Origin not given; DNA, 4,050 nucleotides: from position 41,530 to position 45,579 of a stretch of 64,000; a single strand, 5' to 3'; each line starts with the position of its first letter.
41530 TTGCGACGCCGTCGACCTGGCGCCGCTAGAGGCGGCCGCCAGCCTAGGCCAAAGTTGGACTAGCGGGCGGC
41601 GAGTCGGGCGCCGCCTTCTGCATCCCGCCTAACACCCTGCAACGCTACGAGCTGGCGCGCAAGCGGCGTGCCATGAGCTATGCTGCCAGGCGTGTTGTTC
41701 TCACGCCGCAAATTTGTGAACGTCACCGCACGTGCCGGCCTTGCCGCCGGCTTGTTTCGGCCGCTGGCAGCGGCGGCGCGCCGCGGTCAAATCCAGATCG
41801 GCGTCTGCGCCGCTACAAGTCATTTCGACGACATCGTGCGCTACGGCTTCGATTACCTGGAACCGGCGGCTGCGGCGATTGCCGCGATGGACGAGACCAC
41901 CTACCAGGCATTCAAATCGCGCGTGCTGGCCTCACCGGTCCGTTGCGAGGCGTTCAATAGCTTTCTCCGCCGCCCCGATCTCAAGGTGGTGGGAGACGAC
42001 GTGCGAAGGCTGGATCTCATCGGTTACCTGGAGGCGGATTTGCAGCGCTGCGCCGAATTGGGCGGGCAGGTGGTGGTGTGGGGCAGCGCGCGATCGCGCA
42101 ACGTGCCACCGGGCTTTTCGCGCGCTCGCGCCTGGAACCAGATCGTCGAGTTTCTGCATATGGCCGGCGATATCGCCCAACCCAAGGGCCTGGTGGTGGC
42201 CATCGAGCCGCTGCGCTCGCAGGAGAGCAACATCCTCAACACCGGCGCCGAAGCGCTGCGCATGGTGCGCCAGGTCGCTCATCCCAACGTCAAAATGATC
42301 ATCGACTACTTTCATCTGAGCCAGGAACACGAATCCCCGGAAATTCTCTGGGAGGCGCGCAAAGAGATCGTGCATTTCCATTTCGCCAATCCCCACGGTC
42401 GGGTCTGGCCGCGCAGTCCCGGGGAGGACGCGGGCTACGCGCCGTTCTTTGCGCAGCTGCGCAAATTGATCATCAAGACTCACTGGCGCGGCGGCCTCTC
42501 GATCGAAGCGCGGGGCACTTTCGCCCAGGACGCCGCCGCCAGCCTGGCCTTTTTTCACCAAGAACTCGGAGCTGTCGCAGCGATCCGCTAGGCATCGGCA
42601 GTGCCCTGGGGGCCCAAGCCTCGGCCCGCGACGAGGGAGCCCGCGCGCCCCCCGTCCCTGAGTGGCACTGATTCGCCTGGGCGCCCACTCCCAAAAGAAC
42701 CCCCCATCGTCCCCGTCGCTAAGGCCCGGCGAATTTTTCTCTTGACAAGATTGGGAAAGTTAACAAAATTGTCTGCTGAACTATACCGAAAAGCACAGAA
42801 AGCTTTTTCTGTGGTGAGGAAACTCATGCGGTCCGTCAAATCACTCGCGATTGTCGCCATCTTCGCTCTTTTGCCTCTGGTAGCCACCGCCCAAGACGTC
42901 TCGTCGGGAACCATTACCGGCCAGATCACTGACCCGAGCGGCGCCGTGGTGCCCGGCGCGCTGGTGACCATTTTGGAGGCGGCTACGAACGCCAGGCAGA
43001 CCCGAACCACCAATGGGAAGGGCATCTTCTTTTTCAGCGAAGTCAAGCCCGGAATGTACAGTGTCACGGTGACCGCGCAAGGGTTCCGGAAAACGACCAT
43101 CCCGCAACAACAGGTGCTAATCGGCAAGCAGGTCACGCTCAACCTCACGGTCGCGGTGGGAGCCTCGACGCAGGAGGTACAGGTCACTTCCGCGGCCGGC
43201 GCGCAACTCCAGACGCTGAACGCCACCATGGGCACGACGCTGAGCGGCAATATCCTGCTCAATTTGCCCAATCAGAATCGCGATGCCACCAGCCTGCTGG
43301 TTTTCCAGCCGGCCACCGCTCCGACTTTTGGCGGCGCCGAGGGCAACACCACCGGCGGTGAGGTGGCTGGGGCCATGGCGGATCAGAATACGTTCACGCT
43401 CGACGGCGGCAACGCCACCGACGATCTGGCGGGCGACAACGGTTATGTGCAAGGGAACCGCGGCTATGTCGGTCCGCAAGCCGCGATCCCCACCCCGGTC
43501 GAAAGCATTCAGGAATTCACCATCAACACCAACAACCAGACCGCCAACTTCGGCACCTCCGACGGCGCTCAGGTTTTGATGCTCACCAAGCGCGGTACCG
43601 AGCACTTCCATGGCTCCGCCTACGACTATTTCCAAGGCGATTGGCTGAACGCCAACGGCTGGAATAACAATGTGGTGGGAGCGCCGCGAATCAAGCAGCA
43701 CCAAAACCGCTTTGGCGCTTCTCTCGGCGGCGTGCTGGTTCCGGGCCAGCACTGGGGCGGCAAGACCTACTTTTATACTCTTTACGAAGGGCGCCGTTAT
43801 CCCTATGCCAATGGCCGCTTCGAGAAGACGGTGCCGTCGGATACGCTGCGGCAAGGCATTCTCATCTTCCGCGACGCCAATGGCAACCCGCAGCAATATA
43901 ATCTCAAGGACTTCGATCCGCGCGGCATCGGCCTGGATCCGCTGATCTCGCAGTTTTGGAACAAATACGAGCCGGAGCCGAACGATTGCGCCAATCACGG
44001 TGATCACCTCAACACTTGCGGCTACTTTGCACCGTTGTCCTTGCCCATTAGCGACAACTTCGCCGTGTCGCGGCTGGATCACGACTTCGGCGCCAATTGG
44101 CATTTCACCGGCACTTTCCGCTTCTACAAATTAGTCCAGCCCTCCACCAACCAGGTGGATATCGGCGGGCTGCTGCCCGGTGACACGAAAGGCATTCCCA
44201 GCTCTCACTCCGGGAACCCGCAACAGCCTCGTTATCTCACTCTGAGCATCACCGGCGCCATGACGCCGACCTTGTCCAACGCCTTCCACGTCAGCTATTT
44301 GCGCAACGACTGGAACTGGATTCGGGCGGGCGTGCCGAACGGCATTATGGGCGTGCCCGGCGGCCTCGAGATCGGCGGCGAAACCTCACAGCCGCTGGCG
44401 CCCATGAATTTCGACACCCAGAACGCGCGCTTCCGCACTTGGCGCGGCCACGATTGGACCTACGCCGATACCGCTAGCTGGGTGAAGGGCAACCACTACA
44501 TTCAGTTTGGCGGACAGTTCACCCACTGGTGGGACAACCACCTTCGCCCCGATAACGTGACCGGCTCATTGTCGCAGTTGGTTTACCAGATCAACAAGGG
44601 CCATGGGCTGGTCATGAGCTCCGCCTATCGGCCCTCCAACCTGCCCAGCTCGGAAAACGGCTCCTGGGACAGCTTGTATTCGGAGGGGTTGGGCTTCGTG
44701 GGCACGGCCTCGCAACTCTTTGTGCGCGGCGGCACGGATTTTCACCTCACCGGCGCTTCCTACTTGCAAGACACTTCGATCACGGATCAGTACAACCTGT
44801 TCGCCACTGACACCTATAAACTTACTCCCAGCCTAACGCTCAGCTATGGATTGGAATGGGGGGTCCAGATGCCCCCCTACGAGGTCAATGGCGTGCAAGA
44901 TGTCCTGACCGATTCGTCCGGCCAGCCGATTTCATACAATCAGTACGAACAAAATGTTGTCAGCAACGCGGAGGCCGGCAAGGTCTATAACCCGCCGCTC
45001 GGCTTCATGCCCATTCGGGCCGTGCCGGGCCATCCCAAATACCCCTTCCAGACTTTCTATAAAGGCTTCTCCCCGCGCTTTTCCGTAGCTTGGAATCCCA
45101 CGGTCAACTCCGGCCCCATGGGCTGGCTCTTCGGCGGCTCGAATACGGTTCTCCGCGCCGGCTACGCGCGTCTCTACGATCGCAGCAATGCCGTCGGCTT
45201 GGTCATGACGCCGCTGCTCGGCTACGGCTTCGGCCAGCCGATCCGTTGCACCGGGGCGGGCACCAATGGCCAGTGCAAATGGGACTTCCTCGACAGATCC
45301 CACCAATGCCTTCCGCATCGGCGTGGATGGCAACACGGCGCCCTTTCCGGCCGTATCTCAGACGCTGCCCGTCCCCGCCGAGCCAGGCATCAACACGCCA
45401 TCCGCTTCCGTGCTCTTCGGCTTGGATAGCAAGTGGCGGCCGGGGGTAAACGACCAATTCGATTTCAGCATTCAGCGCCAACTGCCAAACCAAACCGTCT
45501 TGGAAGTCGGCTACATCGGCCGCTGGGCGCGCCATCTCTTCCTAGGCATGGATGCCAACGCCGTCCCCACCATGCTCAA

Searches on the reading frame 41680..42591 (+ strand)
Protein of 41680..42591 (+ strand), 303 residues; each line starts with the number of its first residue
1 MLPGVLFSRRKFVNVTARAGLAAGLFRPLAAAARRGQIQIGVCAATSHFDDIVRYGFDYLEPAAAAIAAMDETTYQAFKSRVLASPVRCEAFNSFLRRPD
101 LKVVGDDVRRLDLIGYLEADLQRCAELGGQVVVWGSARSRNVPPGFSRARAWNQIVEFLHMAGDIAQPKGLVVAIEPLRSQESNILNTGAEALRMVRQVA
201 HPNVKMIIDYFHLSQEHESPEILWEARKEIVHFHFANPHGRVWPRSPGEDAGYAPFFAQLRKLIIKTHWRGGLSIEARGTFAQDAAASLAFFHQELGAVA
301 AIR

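Call 21: search_protein_families(library=pfam, proteins=[window:41680-42591:+], max_evalue=0.001)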
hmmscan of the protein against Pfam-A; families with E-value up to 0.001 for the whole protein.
window:41680-42591:+ (303 aa): 1 family
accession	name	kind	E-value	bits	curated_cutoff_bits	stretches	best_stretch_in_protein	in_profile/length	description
PF01261.30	AP_endonuc_2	-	8e-28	98.2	31.1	1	49-264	1-220/249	Xylose isomerase-like TIM barrel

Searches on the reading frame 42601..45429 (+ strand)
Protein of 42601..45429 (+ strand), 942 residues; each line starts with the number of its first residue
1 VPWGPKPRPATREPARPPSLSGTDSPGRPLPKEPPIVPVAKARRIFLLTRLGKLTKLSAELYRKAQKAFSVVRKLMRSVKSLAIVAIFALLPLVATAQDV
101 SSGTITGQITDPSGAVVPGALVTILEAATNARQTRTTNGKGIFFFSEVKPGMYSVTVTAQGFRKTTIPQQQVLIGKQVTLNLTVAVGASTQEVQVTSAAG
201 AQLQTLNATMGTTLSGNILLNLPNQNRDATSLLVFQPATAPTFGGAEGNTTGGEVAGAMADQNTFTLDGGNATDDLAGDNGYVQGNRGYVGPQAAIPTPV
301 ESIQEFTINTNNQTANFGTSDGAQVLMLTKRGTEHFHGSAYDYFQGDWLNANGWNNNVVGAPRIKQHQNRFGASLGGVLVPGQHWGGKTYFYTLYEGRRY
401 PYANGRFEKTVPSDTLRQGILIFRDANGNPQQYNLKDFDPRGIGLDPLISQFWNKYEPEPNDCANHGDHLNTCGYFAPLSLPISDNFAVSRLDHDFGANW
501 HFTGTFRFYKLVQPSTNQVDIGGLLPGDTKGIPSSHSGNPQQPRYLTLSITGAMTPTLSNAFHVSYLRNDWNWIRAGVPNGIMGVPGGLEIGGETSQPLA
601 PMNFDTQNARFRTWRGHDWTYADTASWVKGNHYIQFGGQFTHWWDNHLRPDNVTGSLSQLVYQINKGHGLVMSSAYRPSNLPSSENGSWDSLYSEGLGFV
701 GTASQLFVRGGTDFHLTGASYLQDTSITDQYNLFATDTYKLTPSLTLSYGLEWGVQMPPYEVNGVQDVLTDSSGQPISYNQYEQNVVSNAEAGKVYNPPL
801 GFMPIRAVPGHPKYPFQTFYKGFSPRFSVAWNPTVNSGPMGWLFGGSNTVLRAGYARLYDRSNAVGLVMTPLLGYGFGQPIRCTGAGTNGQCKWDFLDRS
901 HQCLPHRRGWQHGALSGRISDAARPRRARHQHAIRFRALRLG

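Call 21: search_protein_families(library=pfam, proteins=[window:42601-45429:+], max_evalue=0.001)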
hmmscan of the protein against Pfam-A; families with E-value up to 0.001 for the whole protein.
window:42601-45429:+ (942 aa): 4 families
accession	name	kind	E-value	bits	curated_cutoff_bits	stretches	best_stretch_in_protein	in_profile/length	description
PF25183.1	OMP_b-brl_4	-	9.7e-55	186.8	30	1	329-864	2-467/838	Outer membrane beta barrel domain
PF13620.12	CarboxypepD_reg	-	6.2e-19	68.6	32.3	1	104-184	1-81/82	Carboxypeptidase regulatory-like domain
PF17210.9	SdrD_B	-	1.2e-05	25.9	29.7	1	111-166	18-74/112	SdrD B-like domain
PF13715.12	CarbopepD_reg_2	-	5.1e-05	23.7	32.2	1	105-191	1-81/88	CarboxypepD_reg-like domain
